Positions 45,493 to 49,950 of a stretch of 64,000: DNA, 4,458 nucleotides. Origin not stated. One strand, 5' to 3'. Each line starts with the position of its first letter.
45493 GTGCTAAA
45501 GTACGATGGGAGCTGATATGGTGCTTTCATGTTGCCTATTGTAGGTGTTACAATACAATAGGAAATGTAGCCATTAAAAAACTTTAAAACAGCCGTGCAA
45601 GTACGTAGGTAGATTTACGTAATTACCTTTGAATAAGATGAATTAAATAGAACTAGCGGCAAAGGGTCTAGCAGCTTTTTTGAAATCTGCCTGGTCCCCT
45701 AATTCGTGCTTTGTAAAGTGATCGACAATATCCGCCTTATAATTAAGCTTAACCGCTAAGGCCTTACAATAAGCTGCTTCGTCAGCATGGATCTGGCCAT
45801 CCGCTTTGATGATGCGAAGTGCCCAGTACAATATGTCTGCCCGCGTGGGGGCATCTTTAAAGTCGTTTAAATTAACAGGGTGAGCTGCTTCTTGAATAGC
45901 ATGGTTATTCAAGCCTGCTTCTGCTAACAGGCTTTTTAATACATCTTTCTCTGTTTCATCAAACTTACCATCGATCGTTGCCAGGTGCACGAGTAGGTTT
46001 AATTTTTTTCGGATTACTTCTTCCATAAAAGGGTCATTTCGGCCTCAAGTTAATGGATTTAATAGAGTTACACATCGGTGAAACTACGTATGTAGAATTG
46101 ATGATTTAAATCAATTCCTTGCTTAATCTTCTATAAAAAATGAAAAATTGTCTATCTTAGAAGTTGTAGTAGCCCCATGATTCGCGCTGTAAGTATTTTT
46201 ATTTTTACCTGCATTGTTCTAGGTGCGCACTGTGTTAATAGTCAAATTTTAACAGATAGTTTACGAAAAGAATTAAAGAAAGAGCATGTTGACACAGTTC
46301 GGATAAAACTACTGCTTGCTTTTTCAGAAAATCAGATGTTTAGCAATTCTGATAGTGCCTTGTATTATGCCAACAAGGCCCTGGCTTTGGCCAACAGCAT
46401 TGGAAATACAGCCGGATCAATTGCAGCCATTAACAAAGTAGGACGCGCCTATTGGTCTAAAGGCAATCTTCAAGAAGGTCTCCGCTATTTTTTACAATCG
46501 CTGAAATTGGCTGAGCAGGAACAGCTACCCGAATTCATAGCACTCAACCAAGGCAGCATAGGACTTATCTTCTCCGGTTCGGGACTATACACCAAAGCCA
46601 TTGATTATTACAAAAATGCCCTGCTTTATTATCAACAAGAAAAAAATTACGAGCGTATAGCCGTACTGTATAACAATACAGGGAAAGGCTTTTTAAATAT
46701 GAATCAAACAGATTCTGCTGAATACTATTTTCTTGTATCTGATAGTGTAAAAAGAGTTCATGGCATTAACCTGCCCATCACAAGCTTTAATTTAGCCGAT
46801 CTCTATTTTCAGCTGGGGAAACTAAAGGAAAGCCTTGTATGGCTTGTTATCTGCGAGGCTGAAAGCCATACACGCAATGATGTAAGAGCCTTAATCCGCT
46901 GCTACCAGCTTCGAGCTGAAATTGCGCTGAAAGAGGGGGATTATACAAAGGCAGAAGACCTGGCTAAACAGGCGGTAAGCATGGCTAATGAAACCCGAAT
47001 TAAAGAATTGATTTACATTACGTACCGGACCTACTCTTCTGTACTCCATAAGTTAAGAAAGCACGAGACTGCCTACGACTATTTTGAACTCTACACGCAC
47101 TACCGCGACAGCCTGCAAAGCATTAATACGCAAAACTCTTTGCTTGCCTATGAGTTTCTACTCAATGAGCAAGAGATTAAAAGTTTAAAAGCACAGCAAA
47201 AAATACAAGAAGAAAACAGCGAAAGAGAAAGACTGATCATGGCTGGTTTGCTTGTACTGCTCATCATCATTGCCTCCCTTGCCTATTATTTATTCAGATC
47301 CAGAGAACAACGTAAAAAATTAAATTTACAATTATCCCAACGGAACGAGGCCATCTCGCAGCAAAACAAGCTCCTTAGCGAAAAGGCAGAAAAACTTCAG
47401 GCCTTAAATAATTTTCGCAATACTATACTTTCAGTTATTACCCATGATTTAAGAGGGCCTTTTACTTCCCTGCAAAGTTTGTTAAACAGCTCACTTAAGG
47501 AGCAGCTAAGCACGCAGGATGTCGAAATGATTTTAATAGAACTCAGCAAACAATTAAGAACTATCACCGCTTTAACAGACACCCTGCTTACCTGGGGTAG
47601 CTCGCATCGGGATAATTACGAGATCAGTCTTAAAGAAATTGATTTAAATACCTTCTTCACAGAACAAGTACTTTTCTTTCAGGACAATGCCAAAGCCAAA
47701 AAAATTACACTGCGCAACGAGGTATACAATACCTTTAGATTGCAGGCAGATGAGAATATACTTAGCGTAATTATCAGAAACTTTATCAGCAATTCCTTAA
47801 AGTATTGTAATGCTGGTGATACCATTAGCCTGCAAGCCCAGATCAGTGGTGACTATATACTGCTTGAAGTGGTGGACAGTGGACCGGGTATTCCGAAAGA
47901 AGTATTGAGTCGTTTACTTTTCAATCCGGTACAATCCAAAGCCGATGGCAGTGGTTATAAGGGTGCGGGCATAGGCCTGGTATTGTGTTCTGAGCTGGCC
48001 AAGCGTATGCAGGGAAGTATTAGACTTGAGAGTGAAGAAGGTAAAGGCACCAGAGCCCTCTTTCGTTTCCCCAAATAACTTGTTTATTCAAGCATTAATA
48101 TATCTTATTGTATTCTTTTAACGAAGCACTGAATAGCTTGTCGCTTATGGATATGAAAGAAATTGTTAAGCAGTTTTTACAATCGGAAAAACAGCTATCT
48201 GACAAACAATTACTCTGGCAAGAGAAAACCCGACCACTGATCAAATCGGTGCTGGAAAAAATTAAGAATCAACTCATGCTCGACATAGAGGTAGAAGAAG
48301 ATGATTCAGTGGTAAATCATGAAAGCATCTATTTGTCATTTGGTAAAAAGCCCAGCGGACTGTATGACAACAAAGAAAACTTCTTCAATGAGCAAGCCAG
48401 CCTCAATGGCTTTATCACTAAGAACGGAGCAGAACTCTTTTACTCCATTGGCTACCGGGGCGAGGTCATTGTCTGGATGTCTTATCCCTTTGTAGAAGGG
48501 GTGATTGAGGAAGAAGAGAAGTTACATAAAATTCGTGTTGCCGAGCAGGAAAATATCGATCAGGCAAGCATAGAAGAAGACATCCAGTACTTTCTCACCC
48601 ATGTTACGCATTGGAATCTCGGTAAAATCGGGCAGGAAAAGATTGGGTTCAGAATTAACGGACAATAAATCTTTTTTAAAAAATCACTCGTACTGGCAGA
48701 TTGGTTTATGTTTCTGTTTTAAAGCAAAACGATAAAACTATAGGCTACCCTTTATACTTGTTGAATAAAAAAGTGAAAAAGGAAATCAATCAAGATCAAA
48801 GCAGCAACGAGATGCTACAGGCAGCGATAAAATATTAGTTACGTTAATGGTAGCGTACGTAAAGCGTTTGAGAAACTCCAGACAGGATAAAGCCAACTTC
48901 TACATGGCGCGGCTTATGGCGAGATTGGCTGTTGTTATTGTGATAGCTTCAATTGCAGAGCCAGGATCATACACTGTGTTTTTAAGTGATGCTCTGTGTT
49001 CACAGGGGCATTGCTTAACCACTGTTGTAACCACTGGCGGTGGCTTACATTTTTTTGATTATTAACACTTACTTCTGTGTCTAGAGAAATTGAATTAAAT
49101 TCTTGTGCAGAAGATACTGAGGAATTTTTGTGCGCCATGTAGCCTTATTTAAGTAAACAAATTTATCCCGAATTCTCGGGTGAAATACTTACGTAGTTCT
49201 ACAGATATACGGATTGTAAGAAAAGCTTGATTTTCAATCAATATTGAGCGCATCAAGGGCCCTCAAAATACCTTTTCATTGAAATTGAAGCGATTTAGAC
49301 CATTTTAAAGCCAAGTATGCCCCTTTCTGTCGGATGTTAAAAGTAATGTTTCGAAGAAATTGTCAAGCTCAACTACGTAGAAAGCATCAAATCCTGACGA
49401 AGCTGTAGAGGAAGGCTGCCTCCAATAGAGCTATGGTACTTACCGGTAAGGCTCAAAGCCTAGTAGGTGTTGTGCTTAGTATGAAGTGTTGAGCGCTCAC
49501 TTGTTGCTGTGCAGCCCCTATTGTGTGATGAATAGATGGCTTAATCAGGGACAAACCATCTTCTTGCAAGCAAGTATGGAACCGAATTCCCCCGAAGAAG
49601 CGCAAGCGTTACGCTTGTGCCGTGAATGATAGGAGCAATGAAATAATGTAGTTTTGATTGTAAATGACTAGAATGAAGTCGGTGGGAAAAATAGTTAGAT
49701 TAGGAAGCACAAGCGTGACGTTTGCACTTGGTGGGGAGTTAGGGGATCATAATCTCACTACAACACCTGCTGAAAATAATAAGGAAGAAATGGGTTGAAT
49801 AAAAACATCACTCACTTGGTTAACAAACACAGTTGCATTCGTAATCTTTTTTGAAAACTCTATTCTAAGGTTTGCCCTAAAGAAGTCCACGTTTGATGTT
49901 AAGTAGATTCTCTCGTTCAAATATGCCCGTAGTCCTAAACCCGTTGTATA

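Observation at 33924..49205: Five copies of a 16-bp pseudo-palindrome define a candidate regulon for the whole signalling block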

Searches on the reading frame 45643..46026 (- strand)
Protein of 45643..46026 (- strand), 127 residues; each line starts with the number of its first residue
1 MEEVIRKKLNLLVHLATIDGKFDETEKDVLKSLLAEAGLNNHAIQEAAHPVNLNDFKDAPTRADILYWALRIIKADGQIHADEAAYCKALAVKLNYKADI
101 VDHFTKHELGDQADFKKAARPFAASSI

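Call 9: search_protein_families(library=pfam, proteins=[window:45643-46026:-])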
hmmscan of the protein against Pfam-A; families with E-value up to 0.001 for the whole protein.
window:45643-46026:- (127 aa): 1 family
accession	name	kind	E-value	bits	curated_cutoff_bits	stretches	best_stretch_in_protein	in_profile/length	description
PF05099.18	TerB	-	9.6e-07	29.5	24.4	0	11-49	7-46/118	Tellurite resistance protein TerB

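Call 11: find_encoding_contigs(protein=window:45643-46026:-, flank=10000, max_places=6)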
Protein window:45643-46026:- (127 aa): no gene with exactly this product is on record in the collection.
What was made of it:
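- Tried and rejected: Exact-sequence look-up of the TerB-like protein found nothing on record (call 11).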

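Call 32: search_protein_families(library=ncbifam, proteins=[window:45643-46026:-], max_evalue=0.01)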
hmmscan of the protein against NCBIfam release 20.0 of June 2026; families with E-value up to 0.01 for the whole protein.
window:45643-46026:- (127 aa): 2 families
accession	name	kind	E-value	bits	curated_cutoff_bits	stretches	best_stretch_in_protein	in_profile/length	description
NF006948.0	PRK09430.1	equivalog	0.00028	20.6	162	0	3-47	127-171/267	co-chaperone DjlA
TIGR03207.1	cyc_hxne_CoA_dh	equivalog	0.0079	15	575.35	1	18-97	249-324/372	cyclohexanecarboxyl-CoA dehydrogenase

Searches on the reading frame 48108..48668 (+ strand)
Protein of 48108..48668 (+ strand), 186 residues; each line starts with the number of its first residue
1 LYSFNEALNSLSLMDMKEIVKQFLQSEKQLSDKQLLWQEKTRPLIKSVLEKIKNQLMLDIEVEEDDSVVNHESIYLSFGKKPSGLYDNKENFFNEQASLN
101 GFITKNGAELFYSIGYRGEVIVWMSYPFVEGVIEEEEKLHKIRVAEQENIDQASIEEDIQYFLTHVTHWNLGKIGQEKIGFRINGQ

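Call 9: search_protein_families(library=pfam, proteins=[window:48108-48668:+])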
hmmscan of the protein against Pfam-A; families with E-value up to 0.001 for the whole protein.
window:48108-48668:+ (186 aa): 0 families

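Call 23: find_homologous_proteins(query=window:48108-48668:+)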
Query window:48108-48668:+ (186 aa): 5 proteins with E <= 0.001 among 65 candidates.
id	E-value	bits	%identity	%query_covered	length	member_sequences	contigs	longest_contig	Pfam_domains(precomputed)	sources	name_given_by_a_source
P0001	1.7e-98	346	93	93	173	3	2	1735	-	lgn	-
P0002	4.2e-60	221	55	92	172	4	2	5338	-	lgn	-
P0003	4.5e-52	194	53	91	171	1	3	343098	-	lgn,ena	-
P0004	1.5e-50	189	54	91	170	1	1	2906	-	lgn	-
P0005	8.2e-47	177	49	90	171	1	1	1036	-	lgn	-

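Call 24: find_encoding_contigs(protein=P0003, flank=10000, max_places=3)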
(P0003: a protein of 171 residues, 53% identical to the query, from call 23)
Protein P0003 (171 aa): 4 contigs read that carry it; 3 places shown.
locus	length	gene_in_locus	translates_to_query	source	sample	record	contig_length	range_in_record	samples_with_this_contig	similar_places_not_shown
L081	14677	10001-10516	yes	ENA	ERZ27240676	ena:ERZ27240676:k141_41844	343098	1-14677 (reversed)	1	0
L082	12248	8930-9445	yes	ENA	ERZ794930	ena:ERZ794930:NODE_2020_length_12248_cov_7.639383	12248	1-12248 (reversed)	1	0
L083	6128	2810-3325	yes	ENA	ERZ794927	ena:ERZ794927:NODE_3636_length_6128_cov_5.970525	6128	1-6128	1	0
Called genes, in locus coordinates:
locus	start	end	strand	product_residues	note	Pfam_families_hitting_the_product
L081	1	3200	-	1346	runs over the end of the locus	PF00515:TPR_1 (faint), PF07719:TPR_2 (faint), PF13424:TPR_12 (faint), PF13432:TPR_16 (faint), PF13181:TPR_8 (faint), PF12770:CHAT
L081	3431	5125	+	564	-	PF01257:2Fe-2S_thioredx, PF01512:Complex1_51K, PF10589:NADH_4Fe-4S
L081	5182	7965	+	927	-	PF13510:Fer2_4, PF10588:NADH-G_4Fe-4S_3, PF12838:Fer4_7, PF13187:Fer4_9 (weak), PF22117:Fer4_Nqo3, PF04879:Molybdop_Fe4S4, PF00384:Molybdopterin, PF01568:Molydop_binding, +2 more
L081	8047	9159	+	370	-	PF24575:TPR_Slam (faint), PF07719:TPR_2 (faint), PF13174:TPR_6 (faint), PF13432:TPR_16 (faint), PF13176:TPR_7 (faint), PF13181:TPR_8 (faint), PF14559:TPR_19 (weak), PF00515:TPR_1 (weak), +3 more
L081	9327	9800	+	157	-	-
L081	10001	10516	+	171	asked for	-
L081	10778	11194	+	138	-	PF00165:HTH_AraC, PF12833:HTH_18, PF00165:HTH_AraC (weak)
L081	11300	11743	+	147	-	PF00903:Glyoxalase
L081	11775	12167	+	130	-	PF00903:Glyoxalase (weak)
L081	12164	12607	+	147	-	PF08818:DUF1801 (weak)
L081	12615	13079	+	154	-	-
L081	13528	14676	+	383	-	?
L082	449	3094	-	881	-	PF12704:MacB_PCD, PF02687:FtsX, PF12704:MacB_PCD (weak), PF02687:FtsX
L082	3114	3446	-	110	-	PF03551:PadR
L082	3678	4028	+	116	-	-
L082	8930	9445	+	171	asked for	-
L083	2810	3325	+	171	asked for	-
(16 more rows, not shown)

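Call 25: find_encoding_contigs(protein=P0002, flank=10000, max_places=3)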
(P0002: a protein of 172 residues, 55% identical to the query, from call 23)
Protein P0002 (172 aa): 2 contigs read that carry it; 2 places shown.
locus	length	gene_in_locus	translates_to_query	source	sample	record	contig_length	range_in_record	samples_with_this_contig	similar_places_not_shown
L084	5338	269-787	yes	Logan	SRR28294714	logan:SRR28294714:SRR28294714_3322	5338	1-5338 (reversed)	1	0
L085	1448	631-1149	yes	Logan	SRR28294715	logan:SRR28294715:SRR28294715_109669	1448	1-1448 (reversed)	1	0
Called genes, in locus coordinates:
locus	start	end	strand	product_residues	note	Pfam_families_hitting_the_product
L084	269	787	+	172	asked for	-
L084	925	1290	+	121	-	PF15071:TMEM220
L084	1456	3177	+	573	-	PF00128:Alpha-amylase, PF14701:hDGE_amylase (faint)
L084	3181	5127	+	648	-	PF11896:GlgE_dom_N_S, PF00128:Alpha-amylase (weak), PF14871:GHL6 (faint), PF21702:GLGE_C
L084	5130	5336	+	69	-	?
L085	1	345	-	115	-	?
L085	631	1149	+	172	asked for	-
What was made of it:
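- Tried and rejected: The more distant homologs (P0002, P0003) lie in unrelated contexts (calls 23-25).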

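Call 26: find_encoding_contigs(protein=P0001, flank=10000, max_places=3)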
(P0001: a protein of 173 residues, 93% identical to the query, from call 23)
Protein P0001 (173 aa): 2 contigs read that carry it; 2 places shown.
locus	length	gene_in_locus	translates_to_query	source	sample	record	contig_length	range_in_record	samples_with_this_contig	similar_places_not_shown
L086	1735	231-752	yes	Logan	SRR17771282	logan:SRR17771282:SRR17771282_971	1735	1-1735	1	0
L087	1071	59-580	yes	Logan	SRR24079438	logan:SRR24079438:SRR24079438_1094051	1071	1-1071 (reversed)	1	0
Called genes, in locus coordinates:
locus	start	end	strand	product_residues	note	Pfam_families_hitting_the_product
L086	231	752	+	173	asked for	-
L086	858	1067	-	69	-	-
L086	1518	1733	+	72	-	?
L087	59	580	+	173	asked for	-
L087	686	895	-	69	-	-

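Call 32: search_protein_families(library=ncbifam, proteins=[window:48108-48668:+], max_evalue=0.01)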
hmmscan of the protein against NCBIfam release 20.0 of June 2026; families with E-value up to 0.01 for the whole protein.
window:48108-48668:+ (186 aa): 0 families

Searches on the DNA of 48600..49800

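Call 29: search_rna_families(source=window, start=48600, end=49800, threshold=evalue, max_evalue=1, show_alignments=2)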
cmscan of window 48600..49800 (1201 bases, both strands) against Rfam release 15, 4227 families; matches with E-value up to 1: 0.
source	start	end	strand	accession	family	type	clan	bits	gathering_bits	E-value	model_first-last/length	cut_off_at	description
